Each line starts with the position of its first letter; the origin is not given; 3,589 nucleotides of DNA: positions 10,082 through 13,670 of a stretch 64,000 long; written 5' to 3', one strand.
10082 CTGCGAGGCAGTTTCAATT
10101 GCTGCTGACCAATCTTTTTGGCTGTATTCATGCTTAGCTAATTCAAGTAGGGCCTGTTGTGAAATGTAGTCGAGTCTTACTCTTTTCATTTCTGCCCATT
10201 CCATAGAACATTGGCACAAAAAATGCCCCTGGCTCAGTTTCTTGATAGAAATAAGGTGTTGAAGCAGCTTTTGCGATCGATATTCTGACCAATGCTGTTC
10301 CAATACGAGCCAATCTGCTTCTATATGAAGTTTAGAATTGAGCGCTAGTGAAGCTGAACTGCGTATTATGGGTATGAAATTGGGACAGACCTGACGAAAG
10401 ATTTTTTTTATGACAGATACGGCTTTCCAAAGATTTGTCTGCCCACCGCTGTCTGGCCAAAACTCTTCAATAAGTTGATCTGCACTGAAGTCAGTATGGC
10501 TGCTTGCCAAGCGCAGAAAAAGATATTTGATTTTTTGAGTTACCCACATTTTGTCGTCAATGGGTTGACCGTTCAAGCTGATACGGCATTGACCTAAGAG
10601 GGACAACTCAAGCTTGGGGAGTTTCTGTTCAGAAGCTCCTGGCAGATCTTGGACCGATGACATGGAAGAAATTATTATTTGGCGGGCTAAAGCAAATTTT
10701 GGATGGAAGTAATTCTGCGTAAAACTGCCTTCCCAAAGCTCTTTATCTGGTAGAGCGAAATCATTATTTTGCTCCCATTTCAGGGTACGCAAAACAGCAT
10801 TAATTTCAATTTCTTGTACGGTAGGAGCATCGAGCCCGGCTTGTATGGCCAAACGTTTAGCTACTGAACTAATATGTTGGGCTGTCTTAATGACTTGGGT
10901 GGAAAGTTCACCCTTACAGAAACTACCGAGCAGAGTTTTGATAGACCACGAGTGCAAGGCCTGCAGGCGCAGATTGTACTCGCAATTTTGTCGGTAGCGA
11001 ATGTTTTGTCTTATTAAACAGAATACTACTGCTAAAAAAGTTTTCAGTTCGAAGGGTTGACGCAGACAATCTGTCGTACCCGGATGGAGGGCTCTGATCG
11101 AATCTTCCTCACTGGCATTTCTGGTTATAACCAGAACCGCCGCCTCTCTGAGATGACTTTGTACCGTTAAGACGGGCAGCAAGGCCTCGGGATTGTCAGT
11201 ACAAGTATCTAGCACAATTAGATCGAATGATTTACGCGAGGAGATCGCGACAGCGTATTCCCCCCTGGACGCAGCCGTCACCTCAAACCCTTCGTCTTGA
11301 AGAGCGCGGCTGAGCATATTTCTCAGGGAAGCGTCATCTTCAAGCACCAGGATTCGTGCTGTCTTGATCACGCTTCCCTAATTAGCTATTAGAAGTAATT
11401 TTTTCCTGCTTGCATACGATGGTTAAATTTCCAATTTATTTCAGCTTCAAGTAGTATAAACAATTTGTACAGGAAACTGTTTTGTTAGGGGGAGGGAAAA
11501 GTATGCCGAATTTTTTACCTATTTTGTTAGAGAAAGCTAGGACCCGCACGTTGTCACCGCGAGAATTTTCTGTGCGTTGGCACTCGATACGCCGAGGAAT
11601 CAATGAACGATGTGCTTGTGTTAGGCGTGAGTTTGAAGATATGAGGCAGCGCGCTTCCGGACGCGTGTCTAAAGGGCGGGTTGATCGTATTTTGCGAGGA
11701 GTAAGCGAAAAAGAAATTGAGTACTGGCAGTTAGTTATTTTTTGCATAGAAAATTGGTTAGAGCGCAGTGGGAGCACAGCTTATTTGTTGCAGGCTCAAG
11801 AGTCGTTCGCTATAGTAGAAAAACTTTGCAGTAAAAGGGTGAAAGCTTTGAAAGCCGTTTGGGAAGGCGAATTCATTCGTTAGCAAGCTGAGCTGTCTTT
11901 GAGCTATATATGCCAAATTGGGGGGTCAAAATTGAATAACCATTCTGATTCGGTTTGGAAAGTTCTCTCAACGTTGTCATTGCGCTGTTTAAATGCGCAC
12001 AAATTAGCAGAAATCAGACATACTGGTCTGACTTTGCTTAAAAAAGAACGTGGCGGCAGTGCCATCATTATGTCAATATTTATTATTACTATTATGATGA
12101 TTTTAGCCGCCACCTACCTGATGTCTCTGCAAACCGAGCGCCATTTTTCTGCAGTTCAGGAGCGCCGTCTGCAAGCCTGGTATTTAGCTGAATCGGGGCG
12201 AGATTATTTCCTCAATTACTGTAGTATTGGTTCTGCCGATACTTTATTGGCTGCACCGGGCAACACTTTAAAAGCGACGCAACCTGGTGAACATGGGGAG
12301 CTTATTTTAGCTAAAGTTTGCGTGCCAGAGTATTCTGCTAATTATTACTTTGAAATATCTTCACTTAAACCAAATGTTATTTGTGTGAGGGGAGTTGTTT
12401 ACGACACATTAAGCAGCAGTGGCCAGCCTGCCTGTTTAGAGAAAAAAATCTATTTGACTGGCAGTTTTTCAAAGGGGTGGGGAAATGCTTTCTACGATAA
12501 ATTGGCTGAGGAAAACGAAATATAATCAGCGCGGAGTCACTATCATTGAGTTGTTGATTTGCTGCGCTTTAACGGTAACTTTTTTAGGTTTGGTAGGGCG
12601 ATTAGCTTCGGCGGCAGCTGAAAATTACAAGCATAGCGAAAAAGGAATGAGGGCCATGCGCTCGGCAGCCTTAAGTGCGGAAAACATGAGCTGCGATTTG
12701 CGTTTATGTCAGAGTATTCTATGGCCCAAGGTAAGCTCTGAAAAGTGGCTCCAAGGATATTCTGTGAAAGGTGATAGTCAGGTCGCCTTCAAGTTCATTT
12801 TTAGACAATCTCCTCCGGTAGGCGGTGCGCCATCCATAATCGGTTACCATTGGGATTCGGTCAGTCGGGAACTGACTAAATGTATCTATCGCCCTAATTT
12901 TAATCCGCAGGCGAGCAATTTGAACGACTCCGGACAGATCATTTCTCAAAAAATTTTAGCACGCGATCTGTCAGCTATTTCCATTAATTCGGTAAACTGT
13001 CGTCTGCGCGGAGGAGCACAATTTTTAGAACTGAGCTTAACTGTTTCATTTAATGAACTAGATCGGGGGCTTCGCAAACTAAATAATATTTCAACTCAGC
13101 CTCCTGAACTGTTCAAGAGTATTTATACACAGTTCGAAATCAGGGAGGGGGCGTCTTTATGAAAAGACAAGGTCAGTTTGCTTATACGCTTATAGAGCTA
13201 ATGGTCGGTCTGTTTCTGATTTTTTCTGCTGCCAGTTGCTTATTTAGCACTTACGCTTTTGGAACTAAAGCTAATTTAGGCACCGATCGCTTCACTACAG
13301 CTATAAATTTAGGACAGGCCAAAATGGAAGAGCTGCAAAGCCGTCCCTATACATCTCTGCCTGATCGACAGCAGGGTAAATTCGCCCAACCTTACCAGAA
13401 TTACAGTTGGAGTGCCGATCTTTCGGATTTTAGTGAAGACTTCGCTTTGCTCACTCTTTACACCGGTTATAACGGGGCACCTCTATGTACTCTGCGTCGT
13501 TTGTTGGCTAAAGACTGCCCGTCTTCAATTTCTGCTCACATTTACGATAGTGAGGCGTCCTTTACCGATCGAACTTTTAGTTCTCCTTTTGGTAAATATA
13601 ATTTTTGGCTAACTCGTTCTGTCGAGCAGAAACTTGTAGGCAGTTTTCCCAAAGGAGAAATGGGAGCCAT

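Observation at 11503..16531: Orphan pseudopilin/GspF operon lacking ATPase and secretin in cis, ending in a pseudo-receiver gene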

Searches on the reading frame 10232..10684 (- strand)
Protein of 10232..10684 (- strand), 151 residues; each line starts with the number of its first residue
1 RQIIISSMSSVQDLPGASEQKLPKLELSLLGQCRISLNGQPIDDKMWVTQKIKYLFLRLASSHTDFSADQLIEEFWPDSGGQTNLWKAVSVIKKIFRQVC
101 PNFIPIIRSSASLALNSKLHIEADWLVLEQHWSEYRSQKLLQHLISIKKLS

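Call 82: search_protein_families(library=pfam, max_evalue=10, proteins=[window:10232-10684:-])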
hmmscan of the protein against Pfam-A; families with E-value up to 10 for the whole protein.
window:10232-10684:- (151 aa): 0 families

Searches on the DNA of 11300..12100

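Call 87: search_rna_families(source=window, start=11300, end=12100, threshold=evalue, max_evalue=1)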
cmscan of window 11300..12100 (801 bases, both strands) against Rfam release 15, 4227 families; matches with E-value up to 1: 0.
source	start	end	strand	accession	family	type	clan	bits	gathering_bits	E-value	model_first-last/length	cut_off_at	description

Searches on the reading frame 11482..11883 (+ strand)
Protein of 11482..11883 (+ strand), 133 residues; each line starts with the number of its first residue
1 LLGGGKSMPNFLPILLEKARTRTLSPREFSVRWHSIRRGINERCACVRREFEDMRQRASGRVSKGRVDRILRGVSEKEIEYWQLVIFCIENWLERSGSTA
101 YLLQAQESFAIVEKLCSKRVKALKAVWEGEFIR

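Call 4: search_protein_families(library=pfam, max_evalue=0.1, proteins=[window:11482-11883:+])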
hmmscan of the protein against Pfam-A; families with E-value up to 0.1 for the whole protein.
window:11482-11883:+ (133 aa): 0 families

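Call 5: search_protein_families(library=ncbifam, max_evalue=0.1, proteins=[window:11482-11883:+])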
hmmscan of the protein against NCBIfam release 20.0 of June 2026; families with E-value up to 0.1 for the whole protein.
window:11482-11883:+ (133 aa): 0 families

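Call 56: search_solved_structures(query=A5, max_evalue=10)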
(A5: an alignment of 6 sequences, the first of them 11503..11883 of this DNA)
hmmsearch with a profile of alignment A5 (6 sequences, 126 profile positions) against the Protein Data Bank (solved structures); distinct sequences matched with E-value up to 10: 12.
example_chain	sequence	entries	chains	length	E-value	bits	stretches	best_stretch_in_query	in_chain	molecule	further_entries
3sxz_A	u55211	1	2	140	0.056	16.7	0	75-113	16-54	Transcriptional regulator, GntR family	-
3sxy_A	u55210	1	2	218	0.07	16.4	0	71-112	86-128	Transcriptional regulator, GntR family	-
8i03_B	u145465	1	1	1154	0.23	14.7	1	4-68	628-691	Paired amphipathic helix protein pst3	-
1sjj_A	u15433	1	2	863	0.41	13.9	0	15-56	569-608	actinin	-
3sxk_A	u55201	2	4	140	0.79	13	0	23-77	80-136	Transcriptional regulator, GntR family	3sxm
5i3g_A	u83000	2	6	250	1.2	12.4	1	45-115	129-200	Triosephosphate isomerase, glycosomal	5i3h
5i3f_A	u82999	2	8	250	1.2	12.4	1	45-115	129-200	Triosephosphate isomerase, glycosomal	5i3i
2odv_A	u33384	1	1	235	1.4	12.2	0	19-49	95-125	Plectin 1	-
3wkf_A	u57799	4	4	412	1.4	12.2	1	69-114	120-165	Cellobiose 2-epimerase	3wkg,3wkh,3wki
9l8i_A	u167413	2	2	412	1.4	12.2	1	69-114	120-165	Cellobiose 2-epimerase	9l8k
8up1_A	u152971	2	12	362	2.5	11.3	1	38-100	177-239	De Novo Protein sr322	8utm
2odu_A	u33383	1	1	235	2.7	11.2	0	19-48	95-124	Plectin 1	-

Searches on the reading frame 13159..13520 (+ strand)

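Call 82: search_protein_families(library=pfam, max_evalue=10, proteins=[window:13159-13520:+])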
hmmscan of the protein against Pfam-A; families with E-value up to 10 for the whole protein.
window:13159-13520:+ (120 aa): 2 families
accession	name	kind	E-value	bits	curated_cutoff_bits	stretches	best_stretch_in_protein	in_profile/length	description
PF07963.17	N_methyl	-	0.0075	16.3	21.2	1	6-21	4-19/27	Prokaryotic N-terminal methylation motif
PF23923.1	DUF7262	-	0.22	12.5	27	1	4-31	2-29/132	Family of unknown function (DUF7262)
